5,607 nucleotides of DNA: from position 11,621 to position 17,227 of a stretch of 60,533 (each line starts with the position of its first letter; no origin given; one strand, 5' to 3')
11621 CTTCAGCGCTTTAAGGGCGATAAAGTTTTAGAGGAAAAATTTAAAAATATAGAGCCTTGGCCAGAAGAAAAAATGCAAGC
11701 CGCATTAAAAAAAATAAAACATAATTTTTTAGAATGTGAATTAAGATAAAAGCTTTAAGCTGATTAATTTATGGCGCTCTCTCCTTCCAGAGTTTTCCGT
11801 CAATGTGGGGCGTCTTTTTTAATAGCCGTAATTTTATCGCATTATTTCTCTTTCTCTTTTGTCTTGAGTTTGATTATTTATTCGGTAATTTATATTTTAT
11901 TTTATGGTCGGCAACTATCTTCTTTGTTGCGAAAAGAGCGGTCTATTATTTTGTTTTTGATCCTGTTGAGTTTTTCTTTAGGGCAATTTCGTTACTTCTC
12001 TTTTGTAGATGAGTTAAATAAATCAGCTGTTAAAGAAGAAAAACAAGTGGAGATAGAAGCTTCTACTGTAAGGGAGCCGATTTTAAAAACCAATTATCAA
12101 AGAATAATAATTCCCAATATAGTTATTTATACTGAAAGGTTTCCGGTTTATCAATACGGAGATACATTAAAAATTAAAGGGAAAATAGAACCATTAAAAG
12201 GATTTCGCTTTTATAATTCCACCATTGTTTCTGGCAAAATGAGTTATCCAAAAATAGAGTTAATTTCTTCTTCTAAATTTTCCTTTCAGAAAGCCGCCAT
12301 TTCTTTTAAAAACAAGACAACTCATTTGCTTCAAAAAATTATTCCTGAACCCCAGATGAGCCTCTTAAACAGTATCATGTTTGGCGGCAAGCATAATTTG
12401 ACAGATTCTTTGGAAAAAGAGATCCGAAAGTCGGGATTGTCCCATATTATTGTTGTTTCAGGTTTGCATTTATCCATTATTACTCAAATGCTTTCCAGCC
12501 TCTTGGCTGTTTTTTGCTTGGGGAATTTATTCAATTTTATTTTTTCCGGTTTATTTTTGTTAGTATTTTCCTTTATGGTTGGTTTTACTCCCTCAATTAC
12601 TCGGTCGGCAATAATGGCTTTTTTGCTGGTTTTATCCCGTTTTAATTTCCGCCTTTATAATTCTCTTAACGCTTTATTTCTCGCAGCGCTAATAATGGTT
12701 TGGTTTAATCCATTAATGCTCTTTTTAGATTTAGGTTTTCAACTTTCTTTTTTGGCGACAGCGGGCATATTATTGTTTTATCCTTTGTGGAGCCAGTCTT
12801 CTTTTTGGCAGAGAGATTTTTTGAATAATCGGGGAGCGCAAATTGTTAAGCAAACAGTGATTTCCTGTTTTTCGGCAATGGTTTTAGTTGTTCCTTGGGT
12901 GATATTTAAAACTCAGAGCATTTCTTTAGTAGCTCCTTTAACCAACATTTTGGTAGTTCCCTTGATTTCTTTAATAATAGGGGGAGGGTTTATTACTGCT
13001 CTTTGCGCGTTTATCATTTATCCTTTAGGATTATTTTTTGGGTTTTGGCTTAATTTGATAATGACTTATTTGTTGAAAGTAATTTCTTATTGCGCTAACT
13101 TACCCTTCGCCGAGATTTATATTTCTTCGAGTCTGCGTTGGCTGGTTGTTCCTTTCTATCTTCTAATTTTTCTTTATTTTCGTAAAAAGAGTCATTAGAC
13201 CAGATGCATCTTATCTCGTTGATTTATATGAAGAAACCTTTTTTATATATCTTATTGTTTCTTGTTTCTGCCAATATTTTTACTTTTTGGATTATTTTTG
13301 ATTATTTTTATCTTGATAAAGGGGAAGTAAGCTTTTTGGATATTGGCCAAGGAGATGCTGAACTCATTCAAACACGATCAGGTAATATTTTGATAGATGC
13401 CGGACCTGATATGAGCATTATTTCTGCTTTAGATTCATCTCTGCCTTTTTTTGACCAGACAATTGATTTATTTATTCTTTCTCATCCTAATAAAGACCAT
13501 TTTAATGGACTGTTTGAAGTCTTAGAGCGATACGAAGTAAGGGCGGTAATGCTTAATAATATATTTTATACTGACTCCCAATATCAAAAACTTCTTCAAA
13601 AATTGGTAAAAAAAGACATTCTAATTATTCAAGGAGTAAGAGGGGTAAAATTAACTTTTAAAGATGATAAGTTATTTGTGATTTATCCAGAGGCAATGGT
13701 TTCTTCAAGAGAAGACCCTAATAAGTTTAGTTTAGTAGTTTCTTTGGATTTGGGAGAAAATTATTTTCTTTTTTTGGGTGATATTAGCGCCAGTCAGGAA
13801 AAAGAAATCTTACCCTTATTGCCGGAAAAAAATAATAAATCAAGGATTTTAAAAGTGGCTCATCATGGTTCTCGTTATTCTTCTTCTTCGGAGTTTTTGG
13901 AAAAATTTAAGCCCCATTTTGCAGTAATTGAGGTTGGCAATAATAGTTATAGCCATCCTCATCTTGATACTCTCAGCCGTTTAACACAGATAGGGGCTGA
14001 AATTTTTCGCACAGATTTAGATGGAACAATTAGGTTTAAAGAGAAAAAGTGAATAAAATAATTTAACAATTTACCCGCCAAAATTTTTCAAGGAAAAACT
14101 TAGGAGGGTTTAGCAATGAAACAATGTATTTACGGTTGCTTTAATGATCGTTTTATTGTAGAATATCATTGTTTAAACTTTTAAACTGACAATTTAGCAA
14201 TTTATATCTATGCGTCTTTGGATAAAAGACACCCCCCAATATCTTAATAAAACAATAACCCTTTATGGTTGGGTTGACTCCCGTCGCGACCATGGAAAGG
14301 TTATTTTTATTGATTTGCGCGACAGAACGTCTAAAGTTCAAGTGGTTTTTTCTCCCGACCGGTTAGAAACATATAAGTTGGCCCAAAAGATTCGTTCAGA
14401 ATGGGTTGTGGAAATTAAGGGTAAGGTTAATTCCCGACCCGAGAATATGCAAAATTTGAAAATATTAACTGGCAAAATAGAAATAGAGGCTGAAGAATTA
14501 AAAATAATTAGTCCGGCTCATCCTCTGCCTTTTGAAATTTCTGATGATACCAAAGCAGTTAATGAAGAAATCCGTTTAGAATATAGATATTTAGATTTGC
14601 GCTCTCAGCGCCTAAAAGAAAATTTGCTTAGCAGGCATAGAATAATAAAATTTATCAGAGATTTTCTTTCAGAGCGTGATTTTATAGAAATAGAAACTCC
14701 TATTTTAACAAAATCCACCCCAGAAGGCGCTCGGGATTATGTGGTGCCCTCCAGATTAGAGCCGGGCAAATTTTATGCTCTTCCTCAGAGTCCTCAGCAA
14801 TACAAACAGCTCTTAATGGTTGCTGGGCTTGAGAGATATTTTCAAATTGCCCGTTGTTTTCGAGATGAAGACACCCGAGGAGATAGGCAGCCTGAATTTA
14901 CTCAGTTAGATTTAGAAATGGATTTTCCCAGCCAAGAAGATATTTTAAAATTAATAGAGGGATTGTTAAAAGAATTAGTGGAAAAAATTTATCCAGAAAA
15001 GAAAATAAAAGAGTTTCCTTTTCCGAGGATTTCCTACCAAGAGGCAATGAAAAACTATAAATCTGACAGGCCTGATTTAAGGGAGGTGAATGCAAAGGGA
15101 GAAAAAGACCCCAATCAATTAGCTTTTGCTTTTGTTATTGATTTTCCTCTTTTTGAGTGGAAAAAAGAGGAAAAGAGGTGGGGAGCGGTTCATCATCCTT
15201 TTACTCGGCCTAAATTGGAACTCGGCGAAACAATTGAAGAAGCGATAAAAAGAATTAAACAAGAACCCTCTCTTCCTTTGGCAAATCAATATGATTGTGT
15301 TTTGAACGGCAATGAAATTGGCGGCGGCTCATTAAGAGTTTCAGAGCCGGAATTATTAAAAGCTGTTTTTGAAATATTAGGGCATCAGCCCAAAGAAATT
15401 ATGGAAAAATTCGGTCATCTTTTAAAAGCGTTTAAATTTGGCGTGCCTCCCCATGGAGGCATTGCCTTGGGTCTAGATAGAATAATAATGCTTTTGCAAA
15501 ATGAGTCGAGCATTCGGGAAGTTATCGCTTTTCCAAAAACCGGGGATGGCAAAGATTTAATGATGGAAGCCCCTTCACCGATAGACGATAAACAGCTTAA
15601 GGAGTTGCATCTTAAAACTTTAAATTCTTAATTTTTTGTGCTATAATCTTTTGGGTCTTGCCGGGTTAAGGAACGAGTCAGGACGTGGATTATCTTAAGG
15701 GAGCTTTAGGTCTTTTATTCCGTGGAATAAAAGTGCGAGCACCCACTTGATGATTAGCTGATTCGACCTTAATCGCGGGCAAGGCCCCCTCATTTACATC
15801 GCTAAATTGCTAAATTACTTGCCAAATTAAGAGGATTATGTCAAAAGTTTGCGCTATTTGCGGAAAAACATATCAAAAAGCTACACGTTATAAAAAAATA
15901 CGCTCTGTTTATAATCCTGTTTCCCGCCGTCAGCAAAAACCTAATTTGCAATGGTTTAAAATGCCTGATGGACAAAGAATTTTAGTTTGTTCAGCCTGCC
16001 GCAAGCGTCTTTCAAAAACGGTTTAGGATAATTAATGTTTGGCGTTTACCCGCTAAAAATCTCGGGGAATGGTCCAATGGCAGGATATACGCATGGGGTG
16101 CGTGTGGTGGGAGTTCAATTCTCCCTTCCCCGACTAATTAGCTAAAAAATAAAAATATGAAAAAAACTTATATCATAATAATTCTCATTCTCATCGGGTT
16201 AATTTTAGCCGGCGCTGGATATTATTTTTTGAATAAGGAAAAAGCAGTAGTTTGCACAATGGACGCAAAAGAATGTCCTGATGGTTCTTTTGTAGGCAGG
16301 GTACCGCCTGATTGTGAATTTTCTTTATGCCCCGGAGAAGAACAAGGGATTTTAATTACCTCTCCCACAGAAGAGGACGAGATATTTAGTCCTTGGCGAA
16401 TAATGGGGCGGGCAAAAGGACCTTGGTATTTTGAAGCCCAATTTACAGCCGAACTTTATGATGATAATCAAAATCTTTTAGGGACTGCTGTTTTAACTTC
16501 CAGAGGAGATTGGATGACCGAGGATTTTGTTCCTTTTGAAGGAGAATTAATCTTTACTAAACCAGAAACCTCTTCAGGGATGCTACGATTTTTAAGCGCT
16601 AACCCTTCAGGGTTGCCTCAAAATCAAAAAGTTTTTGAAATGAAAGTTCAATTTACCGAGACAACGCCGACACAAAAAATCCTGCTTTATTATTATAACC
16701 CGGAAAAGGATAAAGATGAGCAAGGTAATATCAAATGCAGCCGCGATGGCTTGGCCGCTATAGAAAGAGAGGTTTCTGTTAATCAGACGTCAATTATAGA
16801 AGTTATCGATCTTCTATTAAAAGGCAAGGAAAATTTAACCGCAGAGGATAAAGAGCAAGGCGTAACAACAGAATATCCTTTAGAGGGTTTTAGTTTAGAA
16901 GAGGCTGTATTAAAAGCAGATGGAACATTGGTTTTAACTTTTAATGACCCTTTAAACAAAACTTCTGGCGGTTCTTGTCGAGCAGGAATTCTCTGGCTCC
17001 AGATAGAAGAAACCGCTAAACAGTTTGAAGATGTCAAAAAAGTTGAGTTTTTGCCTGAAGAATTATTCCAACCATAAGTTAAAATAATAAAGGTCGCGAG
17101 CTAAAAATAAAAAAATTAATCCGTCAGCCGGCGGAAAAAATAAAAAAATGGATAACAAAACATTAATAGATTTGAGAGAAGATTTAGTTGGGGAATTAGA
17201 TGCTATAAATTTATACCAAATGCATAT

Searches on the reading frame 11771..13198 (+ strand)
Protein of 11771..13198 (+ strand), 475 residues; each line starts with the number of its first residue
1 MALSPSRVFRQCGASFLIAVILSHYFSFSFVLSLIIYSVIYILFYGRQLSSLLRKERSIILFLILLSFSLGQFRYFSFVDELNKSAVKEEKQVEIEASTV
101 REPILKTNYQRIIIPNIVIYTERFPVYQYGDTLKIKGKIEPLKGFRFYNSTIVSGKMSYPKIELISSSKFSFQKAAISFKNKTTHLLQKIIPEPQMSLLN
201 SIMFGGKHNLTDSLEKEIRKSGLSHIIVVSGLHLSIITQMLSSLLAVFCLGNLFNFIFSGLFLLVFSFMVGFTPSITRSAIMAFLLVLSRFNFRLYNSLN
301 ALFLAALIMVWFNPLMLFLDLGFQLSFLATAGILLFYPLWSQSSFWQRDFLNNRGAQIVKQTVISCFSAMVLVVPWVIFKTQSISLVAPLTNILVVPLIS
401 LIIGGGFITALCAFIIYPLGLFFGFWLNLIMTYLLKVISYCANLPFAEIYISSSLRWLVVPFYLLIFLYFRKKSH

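Call 37: search_protein_families(library=pfam, proteins=[window:11771-13198:+], max_evalue=0.00001)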
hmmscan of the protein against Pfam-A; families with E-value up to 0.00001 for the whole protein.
window:11771-13198:+ (475 aa): 1 family
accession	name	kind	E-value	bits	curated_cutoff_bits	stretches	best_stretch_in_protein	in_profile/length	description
PF03772.21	Competence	-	2e-50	172.1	23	1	203-470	2-264/270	Competence protein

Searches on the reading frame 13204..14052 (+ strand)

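Call 37: search_protein_families(library=pfam, proteins=[window:13204-14052:+], max_evalue=0.00001)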
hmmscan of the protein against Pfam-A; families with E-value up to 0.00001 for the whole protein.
window:13204-14052:+ (282 aa): 1 family
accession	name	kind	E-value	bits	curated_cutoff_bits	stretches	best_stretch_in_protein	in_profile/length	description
PF00753.33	Lactamase_B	-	1.2e-10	42.1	22.7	1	48-238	4-188/196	Metallo-beta-lactamase superfamily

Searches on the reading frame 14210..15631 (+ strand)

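Call 37: search_protein_families(library=pfam, proteins=[window:14210-15631:+], max_evalue=0.00001)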
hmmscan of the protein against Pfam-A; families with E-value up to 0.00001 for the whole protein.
window:14210-15631:+ (473 aa): 2 families
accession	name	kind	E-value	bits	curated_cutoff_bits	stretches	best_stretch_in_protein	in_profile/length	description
PF00152.25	tRNA-synt_2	-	4.5e-116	387.7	25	1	118-444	1-307/308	tRNA synthetases class II (D, K and N)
PF01336.31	tRNA_anti-codon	-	1.5e-18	66.9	27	1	16-100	1-75/75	OB-fold nucleic acid binding domain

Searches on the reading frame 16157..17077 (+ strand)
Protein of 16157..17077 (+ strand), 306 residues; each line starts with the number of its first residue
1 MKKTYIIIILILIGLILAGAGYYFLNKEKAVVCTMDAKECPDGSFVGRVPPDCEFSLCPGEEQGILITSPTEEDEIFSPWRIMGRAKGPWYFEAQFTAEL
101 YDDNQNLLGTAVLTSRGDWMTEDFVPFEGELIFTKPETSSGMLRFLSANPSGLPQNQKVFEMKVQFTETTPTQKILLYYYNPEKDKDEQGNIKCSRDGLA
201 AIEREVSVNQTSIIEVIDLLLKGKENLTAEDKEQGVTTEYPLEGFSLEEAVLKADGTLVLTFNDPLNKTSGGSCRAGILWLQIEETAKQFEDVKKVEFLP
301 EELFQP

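Call 38: search_protein_families(library=pfam, proteins=[window:16157-17077:+], max_evalue=0.00001)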
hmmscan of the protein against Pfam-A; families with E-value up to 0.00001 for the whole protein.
window:16157-17077:+ (306 aa): 2 families
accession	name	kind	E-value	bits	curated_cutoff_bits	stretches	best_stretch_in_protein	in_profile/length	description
PF10648.15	Gmad2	-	2.2e-10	41.2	25.7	1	65-151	2-83/86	Immunoglobulin-like domain of bacterial spore germination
PF10646.14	Germane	-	1.9e-07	32.1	23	1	177-299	2-110/117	Sporulation and spore germination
